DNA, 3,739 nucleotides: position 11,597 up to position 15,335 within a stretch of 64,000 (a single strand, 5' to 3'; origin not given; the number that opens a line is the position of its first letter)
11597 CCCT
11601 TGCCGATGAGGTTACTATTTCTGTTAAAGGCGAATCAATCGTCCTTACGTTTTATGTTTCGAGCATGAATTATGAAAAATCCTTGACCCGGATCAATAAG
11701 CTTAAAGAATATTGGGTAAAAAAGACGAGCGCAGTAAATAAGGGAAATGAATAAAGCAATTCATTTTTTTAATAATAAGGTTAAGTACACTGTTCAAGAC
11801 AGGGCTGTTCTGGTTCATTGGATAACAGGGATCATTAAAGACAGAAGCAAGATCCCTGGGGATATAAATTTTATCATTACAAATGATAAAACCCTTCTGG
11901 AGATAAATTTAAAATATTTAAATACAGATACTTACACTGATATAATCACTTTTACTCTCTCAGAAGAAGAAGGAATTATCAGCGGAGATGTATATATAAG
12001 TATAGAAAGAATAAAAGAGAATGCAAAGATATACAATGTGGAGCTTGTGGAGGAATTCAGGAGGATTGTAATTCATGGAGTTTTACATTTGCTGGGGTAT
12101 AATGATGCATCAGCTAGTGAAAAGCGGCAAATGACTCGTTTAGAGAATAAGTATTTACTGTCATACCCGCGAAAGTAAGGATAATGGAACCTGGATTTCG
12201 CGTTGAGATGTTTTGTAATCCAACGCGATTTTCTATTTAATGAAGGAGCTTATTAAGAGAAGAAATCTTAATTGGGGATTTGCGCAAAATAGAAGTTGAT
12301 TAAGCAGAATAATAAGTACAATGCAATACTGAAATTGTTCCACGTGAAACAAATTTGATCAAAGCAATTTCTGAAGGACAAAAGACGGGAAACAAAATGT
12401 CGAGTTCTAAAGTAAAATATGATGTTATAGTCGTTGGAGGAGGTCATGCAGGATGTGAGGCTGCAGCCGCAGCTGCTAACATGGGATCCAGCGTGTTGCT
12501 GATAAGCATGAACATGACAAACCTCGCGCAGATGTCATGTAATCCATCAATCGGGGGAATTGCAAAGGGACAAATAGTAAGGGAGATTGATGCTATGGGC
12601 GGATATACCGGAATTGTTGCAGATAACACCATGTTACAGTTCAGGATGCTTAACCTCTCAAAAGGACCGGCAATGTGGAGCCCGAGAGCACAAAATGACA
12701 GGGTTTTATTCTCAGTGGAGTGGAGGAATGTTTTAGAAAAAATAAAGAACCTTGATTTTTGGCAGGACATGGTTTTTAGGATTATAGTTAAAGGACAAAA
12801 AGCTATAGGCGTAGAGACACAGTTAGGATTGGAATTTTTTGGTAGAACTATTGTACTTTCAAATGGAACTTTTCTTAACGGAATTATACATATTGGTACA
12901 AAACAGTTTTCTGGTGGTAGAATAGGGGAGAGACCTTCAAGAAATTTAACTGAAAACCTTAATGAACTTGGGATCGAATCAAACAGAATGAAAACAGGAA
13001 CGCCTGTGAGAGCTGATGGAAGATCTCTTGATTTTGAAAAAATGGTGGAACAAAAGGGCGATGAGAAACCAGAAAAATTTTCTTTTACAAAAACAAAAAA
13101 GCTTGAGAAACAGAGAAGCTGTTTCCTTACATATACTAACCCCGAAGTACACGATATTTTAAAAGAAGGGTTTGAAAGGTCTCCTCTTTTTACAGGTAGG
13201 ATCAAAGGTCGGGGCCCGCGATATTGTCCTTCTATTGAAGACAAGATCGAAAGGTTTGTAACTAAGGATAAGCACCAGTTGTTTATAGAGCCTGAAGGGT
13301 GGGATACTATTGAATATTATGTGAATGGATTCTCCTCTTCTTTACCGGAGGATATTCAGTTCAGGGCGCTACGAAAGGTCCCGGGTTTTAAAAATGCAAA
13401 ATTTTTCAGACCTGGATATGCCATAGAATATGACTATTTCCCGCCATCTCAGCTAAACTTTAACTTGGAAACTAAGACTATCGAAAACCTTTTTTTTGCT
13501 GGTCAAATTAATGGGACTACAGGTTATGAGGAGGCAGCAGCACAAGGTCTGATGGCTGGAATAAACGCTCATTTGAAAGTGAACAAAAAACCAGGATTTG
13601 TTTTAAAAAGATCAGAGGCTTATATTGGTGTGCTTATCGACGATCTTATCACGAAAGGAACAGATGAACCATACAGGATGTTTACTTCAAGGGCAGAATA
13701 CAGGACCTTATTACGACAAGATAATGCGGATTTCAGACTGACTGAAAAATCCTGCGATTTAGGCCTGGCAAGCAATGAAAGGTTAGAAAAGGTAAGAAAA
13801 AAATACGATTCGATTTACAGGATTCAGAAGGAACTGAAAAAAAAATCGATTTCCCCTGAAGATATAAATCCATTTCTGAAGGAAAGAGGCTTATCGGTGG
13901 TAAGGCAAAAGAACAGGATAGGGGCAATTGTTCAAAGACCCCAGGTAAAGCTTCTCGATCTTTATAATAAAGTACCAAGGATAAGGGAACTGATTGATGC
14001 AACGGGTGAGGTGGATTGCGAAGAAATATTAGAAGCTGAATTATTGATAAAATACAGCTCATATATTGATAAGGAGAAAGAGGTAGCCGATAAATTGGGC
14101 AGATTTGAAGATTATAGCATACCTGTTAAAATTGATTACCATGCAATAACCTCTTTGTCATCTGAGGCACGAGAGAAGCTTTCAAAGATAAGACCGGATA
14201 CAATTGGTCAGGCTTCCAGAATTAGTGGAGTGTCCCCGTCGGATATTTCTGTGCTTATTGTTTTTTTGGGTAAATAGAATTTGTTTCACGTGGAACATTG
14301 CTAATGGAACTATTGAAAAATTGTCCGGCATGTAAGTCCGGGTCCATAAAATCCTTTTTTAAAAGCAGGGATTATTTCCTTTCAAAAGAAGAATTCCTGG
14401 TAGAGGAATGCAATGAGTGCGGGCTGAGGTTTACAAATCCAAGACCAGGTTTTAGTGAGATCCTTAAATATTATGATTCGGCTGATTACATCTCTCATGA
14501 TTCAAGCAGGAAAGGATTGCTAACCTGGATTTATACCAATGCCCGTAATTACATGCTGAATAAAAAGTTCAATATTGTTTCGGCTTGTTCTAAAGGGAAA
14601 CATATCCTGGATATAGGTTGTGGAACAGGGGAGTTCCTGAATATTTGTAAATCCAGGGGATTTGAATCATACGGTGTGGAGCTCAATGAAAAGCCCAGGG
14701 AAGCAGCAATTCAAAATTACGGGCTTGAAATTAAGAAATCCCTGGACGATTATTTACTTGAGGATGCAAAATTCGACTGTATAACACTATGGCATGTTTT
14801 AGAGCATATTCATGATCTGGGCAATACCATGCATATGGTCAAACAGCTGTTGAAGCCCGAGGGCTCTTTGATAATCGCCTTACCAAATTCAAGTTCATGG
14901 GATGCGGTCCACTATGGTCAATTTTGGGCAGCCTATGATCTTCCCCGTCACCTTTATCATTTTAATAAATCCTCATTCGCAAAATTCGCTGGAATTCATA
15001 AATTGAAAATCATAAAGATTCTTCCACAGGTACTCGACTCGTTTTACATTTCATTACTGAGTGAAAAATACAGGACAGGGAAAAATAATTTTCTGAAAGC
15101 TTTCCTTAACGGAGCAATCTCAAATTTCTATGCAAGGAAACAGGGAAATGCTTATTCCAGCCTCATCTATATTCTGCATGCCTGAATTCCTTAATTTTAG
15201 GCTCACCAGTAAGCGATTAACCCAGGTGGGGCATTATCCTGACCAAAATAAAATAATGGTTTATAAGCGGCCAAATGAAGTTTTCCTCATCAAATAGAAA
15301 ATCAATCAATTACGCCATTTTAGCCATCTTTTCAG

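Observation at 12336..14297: Two perfect parS consensus sites in inverted orientation bracket mnmG (gidA), marking an origin-proximal partition locus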

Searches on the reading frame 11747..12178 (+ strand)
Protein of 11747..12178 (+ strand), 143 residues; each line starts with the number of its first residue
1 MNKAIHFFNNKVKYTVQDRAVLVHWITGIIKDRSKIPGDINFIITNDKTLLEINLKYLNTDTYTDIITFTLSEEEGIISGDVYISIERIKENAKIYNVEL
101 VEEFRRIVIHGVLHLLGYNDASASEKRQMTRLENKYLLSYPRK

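Call 6: search_protein_families(library=pfam, proteins=[window:11747-12178:+])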
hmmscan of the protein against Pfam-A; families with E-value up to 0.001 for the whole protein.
window:11747-12178:+ (143 aa): 1 family
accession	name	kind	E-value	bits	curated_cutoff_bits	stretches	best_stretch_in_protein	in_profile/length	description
PF02130.23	YbeY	-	2.1e-26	92.7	25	1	33-137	23-126/129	Endoribonuclease YbeY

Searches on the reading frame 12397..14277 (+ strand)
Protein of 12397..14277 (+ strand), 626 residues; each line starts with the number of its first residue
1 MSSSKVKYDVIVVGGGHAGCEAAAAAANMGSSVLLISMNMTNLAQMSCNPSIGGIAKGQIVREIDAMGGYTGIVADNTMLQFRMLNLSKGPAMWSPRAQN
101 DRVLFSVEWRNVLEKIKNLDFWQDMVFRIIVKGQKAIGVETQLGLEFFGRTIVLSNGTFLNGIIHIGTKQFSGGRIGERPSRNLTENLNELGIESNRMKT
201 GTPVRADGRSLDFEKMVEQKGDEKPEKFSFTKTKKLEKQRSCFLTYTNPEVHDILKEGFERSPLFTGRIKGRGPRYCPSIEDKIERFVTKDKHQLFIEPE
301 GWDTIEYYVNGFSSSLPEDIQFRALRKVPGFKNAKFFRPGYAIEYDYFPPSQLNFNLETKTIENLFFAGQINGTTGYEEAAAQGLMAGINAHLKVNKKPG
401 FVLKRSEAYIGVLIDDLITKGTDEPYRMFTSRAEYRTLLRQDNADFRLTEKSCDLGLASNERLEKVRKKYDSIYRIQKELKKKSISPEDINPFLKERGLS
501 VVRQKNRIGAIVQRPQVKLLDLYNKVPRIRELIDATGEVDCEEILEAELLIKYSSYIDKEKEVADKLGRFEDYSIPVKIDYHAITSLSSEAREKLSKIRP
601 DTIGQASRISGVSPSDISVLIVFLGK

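Call 6: search_protein_families(library=pfam, proteins=[window:12397-14277:+])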
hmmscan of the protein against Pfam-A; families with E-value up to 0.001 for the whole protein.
window:12397-14277:+ (626 aa): 9 families
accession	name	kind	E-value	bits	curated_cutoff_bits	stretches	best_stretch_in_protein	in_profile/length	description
PF01134.28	GIDA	-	4.3e-158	526.9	22.1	1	9-398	1-390/391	Glucose inhibited division protein A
PF13932.14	SAM_GIDA_C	-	3.7e-25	88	27.1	1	566-621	2-57/57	tRNA modifying enzyme MnmG/GidA C-terminal helical bundle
PF21680.2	GIDA_C_1st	-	3.3e-09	37.8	24.7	1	461-561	2-96/96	tRNA modifying enzyme MnmG/GidA C-terminal helical domain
PF12831.13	FAD_oxidored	-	5.2e-07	29.7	27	1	9-39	1-31/416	FAD dependent oxidoreductase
PF07992.20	Pyr_redox_2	-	2.4e-05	24.4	26.1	1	8-46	1-38/291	Pyridine nucleotide-disulphide oxidoreductase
PF00070.33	Pyr_redox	-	3.1e-05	24.8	22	1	10-43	2-35/82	Pyridine nucleotide-disulphide oxidoreductase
PF01262.27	AlaDh_PNT_C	-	6.1e-05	23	23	1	9-46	30-67/214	Alanine dehydrogenase/PNT, C-terminal domain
PF00890.30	FAD_binding_2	-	8.2e-05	22.4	20.4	1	9-37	1-29/414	FAD binding domain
PF03486.20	HI0933_like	-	0.00066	19.6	50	0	9-39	2-32/244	HI0933-like protein Rossmann domain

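Call 11: find_related_loci(query=window:12397-14277:+, collection=genome_contigs, flank=6000)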
Query window:12397-14277:+ (626 aa) in genome_contigs; peptide patterns used: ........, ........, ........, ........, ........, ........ (x = any residue, [..] = any of these).
599 stretches matched a pattern (row limit reached: there are more); 596 encode a relative of the query (tblastn E <= 1e-3); the best 80 are kept; 80 distinct loci.
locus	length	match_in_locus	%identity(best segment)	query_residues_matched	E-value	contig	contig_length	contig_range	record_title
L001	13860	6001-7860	68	7-626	0e+0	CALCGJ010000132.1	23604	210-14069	MAG TPA_asm: uncultured Bacteroidetes bacterium isolate ERR2206790_bin.55_CONCOCT_v1.1_MAG genome assembly, contig: ERZ8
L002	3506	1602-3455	64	7-626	0e+0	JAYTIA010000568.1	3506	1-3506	MAG: Saprospiraceae bacterium isolate GFS_2611 GFS_2611_567, whole genome shotgun sequence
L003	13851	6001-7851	66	8-626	0e+0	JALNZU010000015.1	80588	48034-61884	MAG: Bacteroidales bacterium isolate SO_2017_LW2 bin 114 scaffold_683_c1_LW138R_2017, whole genome shotgun sequence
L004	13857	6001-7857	65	7-626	0e+0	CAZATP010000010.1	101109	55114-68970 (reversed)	MAG TPA_asm: uncultured Chryseobacterium sp. isolate SRP319275_co3_132 genome assembly, contig: NODE_325_length_101109_c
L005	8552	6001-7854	63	7-626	0e+0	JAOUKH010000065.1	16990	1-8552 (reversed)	MAG: Cyclobacteriaceae bacterium isolate 8_1_Jan_SF_Bin40 8_1_Jan_SF_Bin40_scaffold_1456_c1, whole genome shotgun sequen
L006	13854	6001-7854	64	7-626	0e+0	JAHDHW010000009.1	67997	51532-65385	MAG: Saprospiraceae bacterium isolate MAG-79 RZ_1132, whole genome shotgun sequence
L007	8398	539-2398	63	7-626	0e+0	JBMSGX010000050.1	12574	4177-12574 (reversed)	MAG: Crocinitomicaceae bacterium isolate CJ_V2_S8_100percent_par_metabat.94 NODE_3437_length_12574_cov_8.464334, whole g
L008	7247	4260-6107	63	8-626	0e+0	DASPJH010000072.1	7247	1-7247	MAG TPA_asm: Bacteroidia bacterium isolate SMAG_U12004 k141_215562, whole genome shotgun sequence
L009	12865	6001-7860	61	7-626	0e+0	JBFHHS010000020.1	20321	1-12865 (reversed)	MAG: Crocinitomicaceae bacterium isolate Mix_sand07.2021.05.G.19 k141_290115_length_20321_cov_8.8917, whole genome shotg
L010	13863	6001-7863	62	6-626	0e+0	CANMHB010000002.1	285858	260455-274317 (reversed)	MAG: Flavobacteriales bacterium isolate ZE-Oct18-81 genome assembly, contig: ZE-Oct18-C8, whole genome shotgun sequence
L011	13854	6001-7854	62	7-626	0e+0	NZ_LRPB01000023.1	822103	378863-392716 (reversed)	Roseivirga seohaensis strain SW-152 contig_3, whole genome shotgun sequence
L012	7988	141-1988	62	8-626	0e+0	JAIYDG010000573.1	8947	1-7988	MAG: Bacteroidetes bacterium isolate H1_MAG_00027 pond_H1_MAG_00027_000000000039, whole genome shotgun sequence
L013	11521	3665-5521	65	8-626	0e+0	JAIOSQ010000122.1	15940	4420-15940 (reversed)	MAG: Bacteroidales bacterium isolate SMBSF48 bin_32_k127_26148, whole genome shotgun sequence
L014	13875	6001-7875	64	1-626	0e+0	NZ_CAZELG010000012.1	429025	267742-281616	Tenacibaculum halocynthiae isolate P-R2A1-2(T) THALO_Contig_20, whole genome shotgun sequence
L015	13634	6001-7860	65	7-626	0e+0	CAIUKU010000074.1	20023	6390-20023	MAG: uncultured Bacteroidales bacterium isolate Loclat_bin-11079 genome assembly, contig: bin-11079:074/526, whole genom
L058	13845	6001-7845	60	8-626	0e+0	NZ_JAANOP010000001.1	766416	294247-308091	Aquirufa ecclesiirivi strain 50A-KIRBA NODE_1_length_766416_cov_118.57218, whole genome shotgun sequence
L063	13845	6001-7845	65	8-626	0e+0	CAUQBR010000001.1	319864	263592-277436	MAG TPA_asm: uncultured Flavobacteriaceae bacterium isolate ERR9969021_bin.17_MetaWRAP_v1.3_MAG genome assembly, contig:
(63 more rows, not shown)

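Call 15: find_encoding_contigs(protein=window:12397-14277:+, flank=10000, max_places=6)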
Protein window:12397-14277:+ (626 aa): 4 contigs read that carry it; 3 places shown.
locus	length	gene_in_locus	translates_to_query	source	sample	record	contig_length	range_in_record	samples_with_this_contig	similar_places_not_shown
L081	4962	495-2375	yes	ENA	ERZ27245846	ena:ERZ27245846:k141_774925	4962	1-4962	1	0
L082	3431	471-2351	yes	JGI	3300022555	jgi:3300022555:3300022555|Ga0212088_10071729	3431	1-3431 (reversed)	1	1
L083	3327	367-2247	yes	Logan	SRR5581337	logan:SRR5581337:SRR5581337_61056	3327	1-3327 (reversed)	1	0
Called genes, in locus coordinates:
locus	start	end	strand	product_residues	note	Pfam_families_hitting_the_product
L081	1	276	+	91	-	?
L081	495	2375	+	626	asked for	PF01134:GIDA, PF07992:Pyr_redox_2 (faint), PF12831:FAD_oxidored (weak), PF21680:GIDA_C_1st, PF13932:SAM_GIDA_C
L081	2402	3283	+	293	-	PF13489:Methyltransf_23, PF07021:MetW, PF13649:Methyltransf_25, PF13847:Methyltransf_31, PF08241:Methyltransf_11, PF08242:Methyltransf_12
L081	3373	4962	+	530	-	?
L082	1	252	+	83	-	?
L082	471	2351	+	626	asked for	PF01134:GIDA, PF07992:Pyr_redox_2 (faint), PF12831:FAD_oxidored (weak), PF21680:GIDA_C_1st, PF13932:SAM_GIDA_C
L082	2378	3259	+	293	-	PF13489:Methyltransf_23, PF07021:MetW, PF13649:Methyltransf_25, PF13847:Methyltransf_31, PF08241:Methyltransf_11, PF08242:Methyltransf_12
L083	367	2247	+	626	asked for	PF01134:GIDA, PF07992:Pyr_redox_2 (faint), PF12831:FAD_oxidored (weak), PF21680:GIDA_C_1st, PF13932:SAM_GIDA_C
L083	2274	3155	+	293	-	PF13489:Methyltransf_23, PF07021:MetW, PF13649:Methyltransf_25, PF13847:Methyltransf_31, PF08241:Methyltransf_11, PF08242:Methyltransf_12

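Call 31: search_protein_families(library=pfam, proteins=[L011:8739-10370:+, L011:10731-12566:+, L058:10645-12162:+, L063:10503-11693:-, L063:12241-12948:-], max_evalue=0.00001)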
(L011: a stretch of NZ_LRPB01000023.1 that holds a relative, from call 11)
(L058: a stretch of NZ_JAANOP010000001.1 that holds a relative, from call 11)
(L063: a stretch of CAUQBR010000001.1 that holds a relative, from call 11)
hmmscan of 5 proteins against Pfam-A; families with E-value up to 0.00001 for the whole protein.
L011:8739-10370:+ (543 aa): 4 families
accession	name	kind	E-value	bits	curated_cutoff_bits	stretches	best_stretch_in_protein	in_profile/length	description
PF13205.12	Big_5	-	2.3e-16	60.9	23.6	1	30-129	1-105/105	Bacterial Ig-like domain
PF09912.14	DUF2141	-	2.3e-09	37.6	24.4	0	158-217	17-84/112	Uncharacterized protein conserved in bacteria (DUF2141)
PF17210.9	SdrD_B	-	2.5e-07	31.3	29.7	0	165-203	31-69/112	SdrD B-like domain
PF13620.12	CarboxypepD_reg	-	3e-07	31.1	32.3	0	137-198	1-54/82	Carboxypeptidase regulatory-like domain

L011:10731-12566:+ (611 aa): 7 families
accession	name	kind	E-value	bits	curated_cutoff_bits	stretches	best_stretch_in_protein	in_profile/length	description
PF13432.12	TPR_16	-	3e-15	56.8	32.7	0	29-85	2-58/65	Tetratricopeptide repeat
PF13174.12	TPR_6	-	4.1e-15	55.7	26.3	0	560-593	1-33/33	Tetratricopeptide repeat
PF13428.12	TPR_14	-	1.8e-13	50.2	23.5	0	28-65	5-42/44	Tetratricopeptide repeat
PF14559.12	TPR_19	-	3.2e-13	50.2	25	0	68-126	1-59/68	Tetratricopeptide repeat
PF07719.23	TPR_2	-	1.6e-09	37.6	27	0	29-55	6-32/34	Tetratricopeptide repeat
PF12895.13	ANAPC3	-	5.5e-08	33.4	27.2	0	7-82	6-80/82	Anaphase-promoting complex, cyclosome, subunit 3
PF13424.12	TPR_12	-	1.4e-06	28.8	30.1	0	510-545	32-68/77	Tetratricopeptide repeat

L058:10645-12162:+ (505 aa): 0 families

L063:10503-11693:- (396 aa): 1 family
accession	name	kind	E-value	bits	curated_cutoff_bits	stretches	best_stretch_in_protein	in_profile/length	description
PF00162.24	PGK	-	1.5e-156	521.6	27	1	4-385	1-378/379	Phosphoglycerate kinase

L063:12241-12948:- (235 aa): 0 families

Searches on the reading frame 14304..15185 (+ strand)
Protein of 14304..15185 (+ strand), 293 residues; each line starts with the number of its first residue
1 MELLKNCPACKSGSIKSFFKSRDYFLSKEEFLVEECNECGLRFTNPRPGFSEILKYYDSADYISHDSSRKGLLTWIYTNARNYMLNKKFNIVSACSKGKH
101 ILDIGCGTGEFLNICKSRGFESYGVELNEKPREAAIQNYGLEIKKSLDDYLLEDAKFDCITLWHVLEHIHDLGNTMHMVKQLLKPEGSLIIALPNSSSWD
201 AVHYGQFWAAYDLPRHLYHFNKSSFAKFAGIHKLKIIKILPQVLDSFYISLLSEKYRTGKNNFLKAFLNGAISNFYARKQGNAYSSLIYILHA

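Call 6: search_protein_families(library=pfam, proteins=[window:14304-15185:+])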
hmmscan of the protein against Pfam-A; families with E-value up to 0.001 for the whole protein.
window:14304-15185:+ (293 aa): 9 families
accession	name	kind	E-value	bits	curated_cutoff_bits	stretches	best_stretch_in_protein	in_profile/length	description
PF13489.12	Methyltransf_23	-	4.1e-26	92.1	27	1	95-227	20-152/164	Methyltransferase domain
PF08241.18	Methyltransf_11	-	3.3e-15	56.9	21.2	1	102-191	1-95/95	Methyltransferase domain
PF08242.18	Methyltransf_12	-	3.1e-11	44.3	30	1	102-189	1-98/98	Methyltransferase domain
PF13847.12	Methyltransf_31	-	1.1e-10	41.7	27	1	96-214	2-119/145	Methyltransferase domain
PF13649.12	Methyltransf_25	-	1.4e-10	42.1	27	1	101-187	1-97/97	Methyltransferase domain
PF07021.18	MetW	-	6.3e-10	39.4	21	1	91-219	7-139/193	Methionine biosynthesis protein MetW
PF05219.18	DREV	-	2.5e-05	24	26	1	94-193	91-188/265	DREV methyltransferase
PF01728.25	FtsJ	-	0.00012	22.5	24.1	1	85-148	12-80/181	FtsJ-like methyltransferase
PF02353.26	CMAS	-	0.00057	19.7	27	1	96-191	61-164/273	Mycolic acid cyclopropane synthetase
